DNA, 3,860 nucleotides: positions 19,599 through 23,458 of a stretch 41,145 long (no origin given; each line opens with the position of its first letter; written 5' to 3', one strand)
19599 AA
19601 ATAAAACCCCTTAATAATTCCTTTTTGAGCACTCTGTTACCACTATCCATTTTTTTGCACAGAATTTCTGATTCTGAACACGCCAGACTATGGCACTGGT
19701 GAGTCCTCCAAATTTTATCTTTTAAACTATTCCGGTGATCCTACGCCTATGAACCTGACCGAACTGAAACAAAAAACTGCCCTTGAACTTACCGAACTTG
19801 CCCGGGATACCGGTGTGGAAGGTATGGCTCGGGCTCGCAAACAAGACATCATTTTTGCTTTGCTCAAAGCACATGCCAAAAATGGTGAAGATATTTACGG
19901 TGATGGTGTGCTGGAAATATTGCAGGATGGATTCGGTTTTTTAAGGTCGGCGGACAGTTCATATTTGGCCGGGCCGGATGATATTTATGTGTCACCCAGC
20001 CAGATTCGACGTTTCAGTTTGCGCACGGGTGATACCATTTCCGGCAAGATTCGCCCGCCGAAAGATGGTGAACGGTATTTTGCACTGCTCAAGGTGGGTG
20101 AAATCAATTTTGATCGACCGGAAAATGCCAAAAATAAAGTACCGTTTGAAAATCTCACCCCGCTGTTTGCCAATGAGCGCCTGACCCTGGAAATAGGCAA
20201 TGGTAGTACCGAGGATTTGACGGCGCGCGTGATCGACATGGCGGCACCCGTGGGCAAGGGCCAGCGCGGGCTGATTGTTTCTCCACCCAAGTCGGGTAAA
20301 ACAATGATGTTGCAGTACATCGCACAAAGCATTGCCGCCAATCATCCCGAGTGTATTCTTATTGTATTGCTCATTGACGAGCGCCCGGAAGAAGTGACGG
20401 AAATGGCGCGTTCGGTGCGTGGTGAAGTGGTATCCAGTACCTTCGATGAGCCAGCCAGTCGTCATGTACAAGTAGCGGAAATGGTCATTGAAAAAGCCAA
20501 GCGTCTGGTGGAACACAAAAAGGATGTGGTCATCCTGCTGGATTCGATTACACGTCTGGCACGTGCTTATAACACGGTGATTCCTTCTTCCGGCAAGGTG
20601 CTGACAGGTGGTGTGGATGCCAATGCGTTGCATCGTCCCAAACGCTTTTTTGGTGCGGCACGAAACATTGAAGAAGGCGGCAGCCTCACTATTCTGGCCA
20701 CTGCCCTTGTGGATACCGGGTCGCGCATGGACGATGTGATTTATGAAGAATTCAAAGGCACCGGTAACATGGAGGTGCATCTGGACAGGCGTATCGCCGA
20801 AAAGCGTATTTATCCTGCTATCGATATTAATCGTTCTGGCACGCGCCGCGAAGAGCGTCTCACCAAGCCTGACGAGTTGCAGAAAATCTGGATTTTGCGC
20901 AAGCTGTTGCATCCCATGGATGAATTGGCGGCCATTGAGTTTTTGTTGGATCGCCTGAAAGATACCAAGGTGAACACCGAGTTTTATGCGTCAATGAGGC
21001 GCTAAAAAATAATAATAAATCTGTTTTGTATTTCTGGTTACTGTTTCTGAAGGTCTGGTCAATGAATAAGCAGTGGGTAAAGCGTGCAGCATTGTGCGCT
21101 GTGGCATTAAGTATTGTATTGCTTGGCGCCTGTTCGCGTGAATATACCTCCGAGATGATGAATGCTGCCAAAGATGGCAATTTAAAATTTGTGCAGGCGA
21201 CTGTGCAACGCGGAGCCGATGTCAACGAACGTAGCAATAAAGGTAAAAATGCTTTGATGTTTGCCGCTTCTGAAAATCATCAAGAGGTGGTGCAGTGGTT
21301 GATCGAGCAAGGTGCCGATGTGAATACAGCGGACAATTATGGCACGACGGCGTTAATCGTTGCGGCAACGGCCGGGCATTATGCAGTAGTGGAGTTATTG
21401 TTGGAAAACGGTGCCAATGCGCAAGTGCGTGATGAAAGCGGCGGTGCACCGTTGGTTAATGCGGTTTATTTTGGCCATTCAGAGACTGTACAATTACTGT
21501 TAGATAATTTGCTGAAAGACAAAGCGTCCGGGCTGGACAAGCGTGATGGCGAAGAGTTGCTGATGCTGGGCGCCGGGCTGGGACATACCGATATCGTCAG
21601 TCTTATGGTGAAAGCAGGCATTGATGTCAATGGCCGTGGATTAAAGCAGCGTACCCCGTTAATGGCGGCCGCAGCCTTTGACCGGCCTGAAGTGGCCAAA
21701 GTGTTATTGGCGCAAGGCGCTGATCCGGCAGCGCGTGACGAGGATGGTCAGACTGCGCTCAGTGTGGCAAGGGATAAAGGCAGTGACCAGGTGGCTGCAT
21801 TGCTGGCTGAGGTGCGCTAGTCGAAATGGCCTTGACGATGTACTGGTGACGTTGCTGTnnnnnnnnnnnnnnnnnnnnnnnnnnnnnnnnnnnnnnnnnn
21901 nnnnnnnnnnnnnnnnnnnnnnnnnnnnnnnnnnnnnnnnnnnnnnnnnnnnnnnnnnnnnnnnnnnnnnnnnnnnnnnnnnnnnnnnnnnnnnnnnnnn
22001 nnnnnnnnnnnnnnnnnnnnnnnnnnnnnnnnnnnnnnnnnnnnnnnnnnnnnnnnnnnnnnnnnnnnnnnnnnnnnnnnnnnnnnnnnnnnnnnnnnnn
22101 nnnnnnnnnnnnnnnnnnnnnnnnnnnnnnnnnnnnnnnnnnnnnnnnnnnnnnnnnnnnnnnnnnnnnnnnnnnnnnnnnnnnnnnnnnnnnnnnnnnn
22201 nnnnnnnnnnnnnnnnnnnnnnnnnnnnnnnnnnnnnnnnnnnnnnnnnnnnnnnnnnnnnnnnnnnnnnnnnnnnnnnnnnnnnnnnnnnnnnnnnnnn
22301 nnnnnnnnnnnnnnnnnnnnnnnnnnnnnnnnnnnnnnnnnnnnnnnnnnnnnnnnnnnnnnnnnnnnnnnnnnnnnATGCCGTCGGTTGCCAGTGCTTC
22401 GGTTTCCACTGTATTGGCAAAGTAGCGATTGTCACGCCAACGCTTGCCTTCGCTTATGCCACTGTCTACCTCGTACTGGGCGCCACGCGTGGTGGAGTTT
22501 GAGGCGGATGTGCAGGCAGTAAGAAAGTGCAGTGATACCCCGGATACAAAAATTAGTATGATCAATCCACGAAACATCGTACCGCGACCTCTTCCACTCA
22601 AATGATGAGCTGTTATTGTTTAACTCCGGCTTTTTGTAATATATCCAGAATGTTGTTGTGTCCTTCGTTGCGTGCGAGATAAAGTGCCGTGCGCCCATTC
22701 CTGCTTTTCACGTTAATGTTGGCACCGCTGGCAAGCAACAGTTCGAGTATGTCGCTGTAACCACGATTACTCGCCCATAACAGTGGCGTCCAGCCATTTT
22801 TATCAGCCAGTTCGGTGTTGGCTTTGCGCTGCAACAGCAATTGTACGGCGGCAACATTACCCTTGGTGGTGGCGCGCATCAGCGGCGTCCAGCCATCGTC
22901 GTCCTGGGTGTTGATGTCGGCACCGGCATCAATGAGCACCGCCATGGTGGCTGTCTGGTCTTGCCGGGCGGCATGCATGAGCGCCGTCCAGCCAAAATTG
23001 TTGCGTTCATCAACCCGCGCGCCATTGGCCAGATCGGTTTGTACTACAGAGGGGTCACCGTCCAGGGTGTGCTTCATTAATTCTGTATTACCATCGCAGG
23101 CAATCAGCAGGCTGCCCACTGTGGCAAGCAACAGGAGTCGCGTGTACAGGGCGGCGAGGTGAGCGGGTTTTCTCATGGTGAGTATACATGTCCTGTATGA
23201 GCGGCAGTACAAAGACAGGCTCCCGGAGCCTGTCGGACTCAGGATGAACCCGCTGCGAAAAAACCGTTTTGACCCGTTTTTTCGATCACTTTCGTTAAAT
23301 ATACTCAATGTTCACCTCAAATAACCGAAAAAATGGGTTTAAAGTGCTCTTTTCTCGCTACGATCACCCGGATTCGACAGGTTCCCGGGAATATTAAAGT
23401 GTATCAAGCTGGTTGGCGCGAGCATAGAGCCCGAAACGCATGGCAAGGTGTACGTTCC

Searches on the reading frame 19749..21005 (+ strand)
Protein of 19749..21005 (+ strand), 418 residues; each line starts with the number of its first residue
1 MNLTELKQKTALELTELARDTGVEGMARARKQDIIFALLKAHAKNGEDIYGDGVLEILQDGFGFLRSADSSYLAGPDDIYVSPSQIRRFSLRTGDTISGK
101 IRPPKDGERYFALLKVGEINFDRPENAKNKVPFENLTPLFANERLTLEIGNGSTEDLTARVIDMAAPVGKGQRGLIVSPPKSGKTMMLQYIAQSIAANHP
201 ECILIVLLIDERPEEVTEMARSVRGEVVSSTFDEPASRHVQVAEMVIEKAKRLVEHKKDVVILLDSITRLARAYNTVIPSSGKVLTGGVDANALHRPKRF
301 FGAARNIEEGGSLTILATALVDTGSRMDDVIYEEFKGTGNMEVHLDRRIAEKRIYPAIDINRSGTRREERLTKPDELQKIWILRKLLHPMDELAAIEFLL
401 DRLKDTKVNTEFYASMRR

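Call 44: search_protein_families(library=pfam, proteins=[window:19749-21005:+], max_evalue=0.0001)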
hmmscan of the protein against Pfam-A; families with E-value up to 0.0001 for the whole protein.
window:19749-21005:+ (418 aa): 3 families
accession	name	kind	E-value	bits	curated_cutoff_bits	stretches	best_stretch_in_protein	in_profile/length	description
PF07497.18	Rho_RNA_bind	-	5.2e-34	116.3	27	1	52-125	2-73/73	Rho termination factor, RNA-binding domain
PF00006.31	ATP-synt_ab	-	5.8e-28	98.4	29.5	1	160-363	3-211/213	ATP synthase alpha/beta family, nucleotide-binding domain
PF07498.18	Rho_N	-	3e-15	56.3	24.9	1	5-47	1-43/43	Rho termination factor, N-terminal domain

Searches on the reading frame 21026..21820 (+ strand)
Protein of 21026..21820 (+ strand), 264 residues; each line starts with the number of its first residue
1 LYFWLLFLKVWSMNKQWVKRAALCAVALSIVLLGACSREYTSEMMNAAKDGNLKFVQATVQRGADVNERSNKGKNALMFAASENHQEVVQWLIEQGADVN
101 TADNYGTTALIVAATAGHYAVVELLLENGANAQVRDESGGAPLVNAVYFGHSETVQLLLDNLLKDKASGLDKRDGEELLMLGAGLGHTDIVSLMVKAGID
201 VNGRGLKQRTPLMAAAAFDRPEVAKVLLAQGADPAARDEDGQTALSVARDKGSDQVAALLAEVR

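Call 44: search_protein_families(library=pfam, proteins=[window:21026-21820:+], max_evalue=0.0001)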
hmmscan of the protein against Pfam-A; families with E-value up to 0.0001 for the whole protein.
window:21026-21820:+ (264 aa): 7 families
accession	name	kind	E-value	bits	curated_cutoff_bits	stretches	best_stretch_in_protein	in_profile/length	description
PF12796.13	Ank_2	-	4.3e-45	152.6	27.3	3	44-136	1-90/90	Ankyrin repeats (3 copies)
PF13637.12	Ank_4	-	5.3e-40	135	22.7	3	77-126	1-50/50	Ankyrin repeats (many copies)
PF00023.36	Ank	-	5.4e-38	127.3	21.1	3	73-104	2-33/33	Ankyrin repeat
PF13857.12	Ank_5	-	5.2e-31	106.8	27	3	92-143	1-53/56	Ankyrin repeats (many copies)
PF13606.12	Ank_3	-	6.6e-27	90.7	22.3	0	73-101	2-30/30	Ankyrin repeat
PF24521.3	Ank_KRIT1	-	5.5e-13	49.3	80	0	174-254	45-131/149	KRIT1 ankyrin-repeats domain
PF23745.1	ANK_LRRK2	-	1.8e-09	38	27.5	1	77-167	35-121/130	LRRK2 ANK repeat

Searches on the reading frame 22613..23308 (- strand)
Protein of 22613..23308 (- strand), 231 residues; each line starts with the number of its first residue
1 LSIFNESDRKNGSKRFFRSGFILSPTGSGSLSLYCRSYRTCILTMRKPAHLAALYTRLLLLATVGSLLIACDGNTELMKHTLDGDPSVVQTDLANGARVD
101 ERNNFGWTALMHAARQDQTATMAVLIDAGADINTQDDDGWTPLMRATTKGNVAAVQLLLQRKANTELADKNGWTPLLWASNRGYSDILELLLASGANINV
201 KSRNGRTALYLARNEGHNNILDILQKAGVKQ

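Call 44: search_protein_families(library=pfam, proteins=[window:22613-23308:-], max_evalue=0.0001)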
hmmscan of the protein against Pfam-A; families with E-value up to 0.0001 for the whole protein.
window:22613-23308:- (231 aa): 6 families
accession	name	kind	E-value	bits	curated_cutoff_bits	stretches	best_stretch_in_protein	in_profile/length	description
PF12796.13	Ank_2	-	5.2e-36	123.5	27.3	3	77-166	1-87/90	Ankyrin repeats (3 copies)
PF00023.36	Ank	-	7.1e-28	95.6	21.1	3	171-202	1-32/33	Ankyrin repeat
PF13637.12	Ank_4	-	4.1e-25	87.7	22.7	3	120-159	11-50/50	Ankyrin repeats (many copies)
PF13606.12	Ank_3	-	2e-20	70.9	22.3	0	171-200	1-30/30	Ankyrin repeat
PF13857.12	Ank_5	-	1.4e-19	70.4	27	3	93-143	2-53/56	Ankyrin repeats (many copies)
PF24521.3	Ank_KRIT1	-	1.6e-07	31.6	80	0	72-162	17-108/149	KRIT1 ankyrin-repeats domain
